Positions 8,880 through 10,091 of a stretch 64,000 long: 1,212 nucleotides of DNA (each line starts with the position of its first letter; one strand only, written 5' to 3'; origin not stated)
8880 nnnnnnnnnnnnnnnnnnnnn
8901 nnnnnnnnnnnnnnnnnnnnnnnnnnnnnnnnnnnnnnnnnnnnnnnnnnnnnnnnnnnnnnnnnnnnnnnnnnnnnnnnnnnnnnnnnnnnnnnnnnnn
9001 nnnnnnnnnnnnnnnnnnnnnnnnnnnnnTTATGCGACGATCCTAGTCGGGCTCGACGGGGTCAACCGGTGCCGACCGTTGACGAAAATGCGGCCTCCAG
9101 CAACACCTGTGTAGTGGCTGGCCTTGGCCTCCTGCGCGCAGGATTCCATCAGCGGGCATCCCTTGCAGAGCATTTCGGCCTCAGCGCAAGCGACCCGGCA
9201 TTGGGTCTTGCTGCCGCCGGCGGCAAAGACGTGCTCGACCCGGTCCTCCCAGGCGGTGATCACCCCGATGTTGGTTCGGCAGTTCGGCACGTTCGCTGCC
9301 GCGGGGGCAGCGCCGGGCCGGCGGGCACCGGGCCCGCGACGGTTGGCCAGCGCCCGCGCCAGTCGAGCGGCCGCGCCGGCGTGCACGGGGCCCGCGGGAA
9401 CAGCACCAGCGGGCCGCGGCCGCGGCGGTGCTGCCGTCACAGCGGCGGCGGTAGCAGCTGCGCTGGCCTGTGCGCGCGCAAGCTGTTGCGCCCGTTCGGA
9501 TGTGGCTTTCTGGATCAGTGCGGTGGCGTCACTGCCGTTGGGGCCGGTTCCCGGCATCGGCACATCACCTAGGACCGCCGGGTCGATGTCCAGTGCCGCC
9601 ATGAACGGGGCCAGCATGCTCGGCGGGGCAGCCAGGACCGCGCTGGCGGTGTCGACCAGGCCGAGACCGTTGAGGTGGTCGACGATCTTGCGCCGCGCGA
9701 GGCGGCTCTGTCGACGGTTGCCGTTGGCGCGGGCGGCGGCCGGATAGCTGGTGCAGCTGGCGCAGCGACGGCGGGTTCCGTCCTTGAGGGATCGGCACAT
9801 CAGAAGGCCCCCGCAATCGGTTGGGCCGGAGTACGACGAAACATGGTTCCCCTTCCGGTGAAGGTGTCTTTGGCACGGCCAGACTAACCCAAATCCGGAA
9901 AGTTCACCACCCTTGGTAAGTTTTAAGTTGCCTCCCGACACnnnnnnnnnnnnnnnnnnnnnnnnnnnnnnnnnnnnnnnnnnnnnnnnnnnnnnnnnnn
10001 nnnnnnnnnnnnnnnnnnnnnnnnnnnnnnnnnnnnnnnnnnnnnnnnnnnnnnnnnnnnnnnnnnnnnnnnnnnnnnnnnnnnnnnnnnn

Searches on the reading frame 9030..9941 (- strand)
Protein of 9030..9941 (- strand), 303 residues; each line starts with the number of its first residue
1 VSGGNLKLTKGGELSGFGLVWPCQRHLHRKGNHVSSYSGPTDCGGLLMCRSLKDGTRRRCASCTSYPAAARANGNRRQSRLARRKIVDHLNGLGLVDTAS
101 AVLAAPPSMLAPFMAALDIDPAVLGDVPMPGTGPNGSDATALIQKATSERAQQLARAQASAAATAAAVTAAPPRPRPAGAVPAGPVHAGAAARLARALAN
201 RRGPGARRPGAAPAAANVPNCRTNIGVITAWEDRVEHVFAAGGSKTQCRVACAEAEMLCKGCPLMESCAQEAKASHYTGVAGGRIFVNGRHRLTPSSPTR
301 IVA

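Call 3: search_protein_families(library=pfam, proteins=[window:9030-9941:-], max_evalue=0.1)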
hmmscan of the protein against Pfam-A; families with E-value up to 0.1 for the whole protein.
window:9030-9941:- (303 aa): 1 family
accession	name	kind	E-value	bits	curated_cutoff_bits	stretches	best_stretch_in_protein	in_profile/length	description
PF02467.21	Whib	-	0.014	16.4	23.6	1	245-283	21-56/65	Transcription factor WhiB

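Call 6: search_protein_families(library=ncbifam, proteins=[window:9030-9941:-], max_evalue=0.1)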
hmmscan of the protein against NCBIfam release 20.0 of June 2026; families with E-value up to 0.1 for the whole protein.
window:9030-9941:- (303 aa): 0 families

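Call 21: find_homologous_proteins(query=window:9030-9800:-, max_evalue=0.001)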
Query window:9030-9800:- (256 aa): 45 proteins with E <= 0.001 among 8000 candidates.
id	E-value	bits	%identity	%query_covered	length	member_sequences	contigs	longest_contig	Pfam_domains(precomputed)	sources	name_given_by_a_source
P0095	3.1e-158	543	100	100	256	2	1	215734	-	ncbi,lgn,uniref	ncbi:hypothetical protein LIX17_25570 (plasmid) [Mycobacterium avium subsp. hominissuis]|uniref:hypo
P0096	1.7e-136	472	82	100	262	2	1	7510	-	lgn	-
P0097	4.1e-134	464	86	100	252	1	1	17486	-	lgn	-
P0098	4.5e-130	451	78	100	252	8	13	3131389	-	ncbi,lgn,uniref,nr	ncbi:hypothetical protein H7I87_03130 [Mycobacterium timonense]|uniref:4Fe-4S Wbl-type domain-contai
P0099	7.7e-130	450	83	100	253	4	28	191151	-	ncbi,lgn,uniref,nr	ncbi:hypothetical protein [Mycobacterium avium]|uniref:4Fe-4S Wbl-type domain-containing protein n=1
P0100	3.6e-126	438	81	100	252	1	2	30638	-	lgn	-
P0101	6.0e-120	418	78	100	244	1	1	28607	-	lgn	-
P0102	2.2e-119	416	79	100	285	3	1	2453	-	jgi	jgi:hypothetical protein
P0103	7.6e-118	411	79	100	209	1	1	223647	-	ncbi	ncbi:hypothetical protein QN239_32850 [Mycolicibacterium sp. Y3]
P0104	1.0e-115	404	77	100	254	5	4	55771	-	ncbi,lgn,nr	ncbi:hypothetical protein DSM43518_02284 [Mycobacterium marinum]|nr:hypothetical protein DSM43518_02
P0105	1.6e-113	397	76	100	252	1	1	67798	-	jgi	jgi:hypothetical protein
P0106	3.4e-113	396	75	100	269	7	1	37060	-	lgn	-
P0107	1.2e-112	394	74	100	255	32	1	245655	-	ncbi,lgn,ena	ncbi:hypothetical protein [Mycolicibacterium hodleri]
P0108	2.6e-112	393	75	100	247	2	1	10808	-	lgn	-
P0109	3.6e-112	392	74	100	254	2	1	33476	-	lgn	-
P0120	4.3e-90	320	50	88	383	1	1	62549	-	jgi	jgi:hypothetical protein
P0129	3.4e-67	245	46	84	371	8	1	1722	PF24951.4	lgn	-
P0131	2.4e-64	236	44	87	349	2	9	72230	-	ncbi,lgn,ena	-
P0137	1.2e-50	191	40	91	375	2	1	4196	PF24951.4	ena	-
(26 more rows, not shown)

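Call 39: search_protein_families(library=padloc, proteins=[window:9030-9800:-], max_evalue=0.01)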
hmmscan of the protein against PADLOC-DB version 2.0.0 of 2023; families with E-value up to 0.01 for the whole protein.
window:9030-9800:- (256 aa): 0 families

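Call 40: search_protein_families(library=phrogs, proteins=[window:9030-9800:-], max_evalue=0.01)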
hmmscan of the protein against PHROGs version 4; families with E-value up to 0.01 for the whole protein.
window:9030-9800:- (256 aa): 2 families
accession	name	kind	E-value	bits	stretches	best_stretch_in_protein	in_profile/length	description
phrog_12112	-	transcription regulation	0.00063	21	1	206-248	28-69/130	transcriptional regulator WhiB-like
phrog_9926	-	transcription regulation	0.0026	19.1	1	205-238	51-85/107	transcriptional regulator WhiB-like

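Call 41: predict_structure(alignment_id=A2)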
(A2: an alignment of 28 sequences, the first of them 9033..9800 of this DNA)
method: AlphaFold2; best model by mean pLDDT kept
length: 256 residues; sequences in the alignment: 28
mean_pLDDT: 71.2   pTM: 0.39
mean pLDDT of the five models: 71.2, 70.5, 69.2, 66.0, 64.5
residues with pLDDT >= 90: 14; 70-90: 133; 50-70: 74; < 50: 35
segments of 3 or more residues with pLDDT < 50: 128-138, 153-157, 159-166, 249-256
pLDDT, mean of each block of 10 residues (from residue 1): 63 60 74 91 90 88 87 87 70 86 85 65 49 44 53 48 49 69 76 67 82 81 83 82 67 42
secondary structure, 60 per line:
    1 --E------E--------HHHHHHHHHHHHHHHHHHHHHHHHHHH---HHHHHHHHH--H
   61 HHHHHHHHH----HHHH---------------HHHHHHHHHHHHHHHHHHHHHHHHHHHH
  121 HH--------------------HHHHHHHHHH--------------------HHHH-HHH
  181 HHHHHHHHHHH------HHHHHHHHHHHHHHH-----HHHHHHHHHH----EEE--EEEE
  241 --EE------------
elements in order: H19-45 H49-57 H60-69 H74-77 H93-122 H143-152 H173-176 H178-191 H198-212 H218-227 E232-234 E237-240

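Call 43: fold_search(model_id=the predicted structure, library=pdb)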
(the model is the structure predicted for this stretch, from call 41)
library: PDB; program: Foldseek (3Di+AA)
matches with E <= 10: 2; with E <= 0.001: 0
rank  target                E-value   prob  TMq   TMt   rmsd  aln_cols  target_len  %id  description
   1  7kuf_A                3.3e-01  0.80  0.16  0.45   6.1        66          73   27  Transcription activation subcomplex with WhiB7 bound to SigmaAr4-RNAP Beta flap tip chimera and DNA (released 2021-06-30)
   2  6j3y_11               9.2e+00  0.02  0.11  0.14  23.0       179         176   17  Structure of C2S2-type PSII-FCPII supercomplex from diatom (released 2019-08-07)

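Call 44: search_solved_structures(query=A2, max_evalue=1, show_alignments=3)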
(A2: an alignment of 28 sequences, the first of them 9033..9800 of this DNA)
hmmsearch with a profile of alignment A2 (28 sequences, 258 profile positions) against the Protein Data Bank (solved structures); distinct sequences matched with E-value up to 1: 3.
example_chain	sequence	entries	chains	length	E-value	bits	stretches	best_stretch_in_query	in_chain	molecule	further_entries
7f7n_A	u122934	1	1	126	0.022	18.1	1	205-238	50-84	Transcriptional regulator WhiB4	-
8cwr_A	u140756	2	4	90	0.44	13.8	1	193-229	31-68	Redox- and pH-responsive transcriptional regulator WhiB3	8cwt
7kif_Z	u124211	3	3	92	0.51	13.6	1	210-244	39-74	Probable transcriptional regulator WhiB7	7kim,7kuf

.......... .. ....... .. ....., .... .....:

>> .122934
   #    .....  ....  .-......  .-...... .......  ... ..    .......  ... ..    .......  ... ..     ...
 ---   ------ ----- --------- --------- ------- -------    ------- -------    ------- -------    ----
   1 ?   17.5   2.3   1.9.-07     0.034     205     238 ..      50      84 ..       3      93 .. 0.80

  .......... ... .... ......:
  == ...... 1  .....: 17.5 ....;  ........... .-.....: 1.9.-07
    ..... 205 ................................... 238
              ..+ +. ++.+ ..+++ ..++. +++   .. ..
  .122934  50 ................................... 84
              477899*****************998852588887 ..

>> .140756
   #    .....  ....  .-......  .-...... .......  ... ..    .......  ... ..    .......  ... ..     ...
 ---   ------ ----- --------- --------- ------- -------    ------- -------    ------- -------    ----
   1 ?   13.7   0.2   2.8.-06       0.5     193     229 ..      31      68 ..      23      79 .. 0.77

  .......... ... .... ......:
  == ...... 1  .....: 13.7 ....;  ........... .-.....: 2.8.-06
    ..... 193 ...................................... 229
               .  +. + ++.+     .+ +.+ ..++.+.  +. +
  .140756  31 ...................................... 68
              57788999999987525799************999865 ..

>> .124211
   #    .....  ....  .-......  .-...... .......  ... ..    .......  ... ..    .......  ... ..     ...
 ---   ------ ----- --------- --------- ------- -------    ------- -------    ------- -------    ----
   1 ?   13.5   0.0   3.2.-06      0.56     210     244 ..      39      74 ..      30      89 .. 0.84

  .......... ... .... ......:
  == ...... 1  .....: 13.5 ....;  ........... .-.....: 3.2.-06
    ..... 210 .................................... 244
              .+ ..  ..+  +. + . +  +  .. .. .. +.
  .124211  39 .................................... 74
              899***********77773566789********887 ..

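Call 52: search_protein_families(library=pfam, proteins=[P0129, P0137, P0120, P0131, window:9030-9800:-], max_evalue=1)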
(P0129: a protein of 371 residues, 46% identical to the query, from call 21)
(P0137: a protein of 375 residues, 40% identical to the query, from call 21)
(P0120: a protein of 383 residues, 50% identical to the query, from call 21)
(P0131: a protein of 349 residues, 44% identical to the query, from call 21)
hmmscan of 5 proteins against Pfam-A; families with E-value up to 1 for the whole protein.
P0129 (371 aa): 4 families
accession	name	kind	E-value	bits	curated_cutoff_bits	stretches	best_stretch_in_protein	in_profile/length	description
PF24951.3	LisH_PAC1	-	5.3e-07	29.7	27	2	67-85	9-27/36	PAC1 LisH domain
PF02467.21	Whib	-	0.00023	22.1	23.6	1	302-351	11-56/65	Transcription factor WhiB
PF13384.12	HTH_23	-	0.26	11.6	24.6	0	136-158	2-24/50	Homeodomain-like domain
PF25772.1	HEAT_RRP12_N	-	0.58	9.8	27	0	134-170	32-68/275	RRP12-like, N-terminal HEAT repeats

P0137 (375 aa): 3 families
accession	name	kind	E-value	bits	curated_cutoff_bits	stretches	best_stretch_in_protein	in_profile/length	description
PF24951.3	LisH_PAC1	-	8.5e-08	32.2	27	1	42-59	11-28/36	PAC1 LisH domain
PF02467.21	Whib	-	0.0027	18.7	23.6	1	312-348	15-48/65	Transcription factor WhiB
PF08513.17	LisH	-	0.061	13.7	21.6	0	42-59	7-24/27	LisH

P0120 (383 aa): 4 families
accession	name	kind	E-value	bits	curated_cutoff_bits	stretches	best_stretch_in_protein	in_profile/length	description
PF02467.21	Whib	-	0.044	14.8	23.6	1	317-362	13-56/65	Transcription factor WhiB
PF02548.21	Pantoate_transf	-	0.05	13.4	28.7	0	121-153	13-45/259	Ketopantoate hydroxymethyltransferase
PF12757.12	Eisosome1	-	0.11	13.2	25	0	174-198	1-25/126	Eisosome protein 1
PF24951.3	LisH_PAC1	-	0.22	11.7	27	0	186-200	12-26/36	PAC1 LisH domain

P0131 (349 aa): 1 family
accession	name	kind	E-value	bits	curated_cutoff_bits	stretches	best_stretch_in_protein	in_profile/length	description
PF02467.21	Whib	-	0.0018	19.2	23.6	1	283-329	13-56/65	Transcription factor WhiB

window:9030-9800:- (256 aa): 1 family
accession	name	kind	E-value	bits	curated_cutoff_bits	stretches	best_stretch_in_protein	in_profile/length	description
PF02467.21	Whib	-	0.01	16.8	23.6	1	198-236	21-56/65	Transcription factor WhiB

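Call 53: search_protein_families(library=pfam, alignment_id=A2, max_evalue=1)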
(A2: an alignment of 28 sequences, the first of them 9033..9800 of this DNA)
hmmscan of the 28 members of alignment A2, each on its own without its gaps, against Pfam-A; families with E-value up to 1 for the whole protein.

A. member 1, window:9033-9800:- (256 aa): 1 family
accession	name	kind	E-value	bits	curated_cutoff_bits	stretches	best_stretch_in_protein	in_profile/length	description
PF02467.21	Whib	-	0.01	16.8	23.6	1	198-236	21-56/65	Transcription factor WhiB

B. families by the number of members that match (of 28 scanned): 15 families
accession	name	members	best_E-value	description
PF02467.21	Whib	28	0.00023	Transcription factor WhiB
PF24951.3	LisH_PAC1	4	8.5e-08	PAC1 LisH domain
PF08513.17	LisH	3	0.061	LisH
PF22061.2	CSN7_HB_subdom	3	0.068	CSN7 helical bundle subdomain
PF20803.2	PaaX_M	2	0.11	PaaX protein central Cas2-like domain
PF02631.22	RecX_HTH2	1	0.0066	RecX, second three-helix domain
PF17774.7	YlmH_RBD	1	0.012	Putative RNA-binding domain in YlmH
PF02548.21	Pantoate_transf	1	0.05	Ketopantoate hydroxymethyltransferase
PF12355.13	Dscam_C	1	0.061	Down syndrome cell adhesion molecule C terminal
PF12757.12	Eisosome1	1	0.11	Eisosome protein 1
PF13751.12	DDE_Tnp_1_6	1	0.12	Transposase DDE domain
PF00430.23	ATP-synt_B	1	0.26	ATP synthase B/B' CF(0)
PF13384.12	HTH_23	1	0.26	Homeodomain-like domain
PF14378.12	PAP2_3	1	0.38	PAP2 superfamily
PF25772.1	HEAT_RRP12_N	1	0.58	RRP12-like, N-terminal HEAT repeats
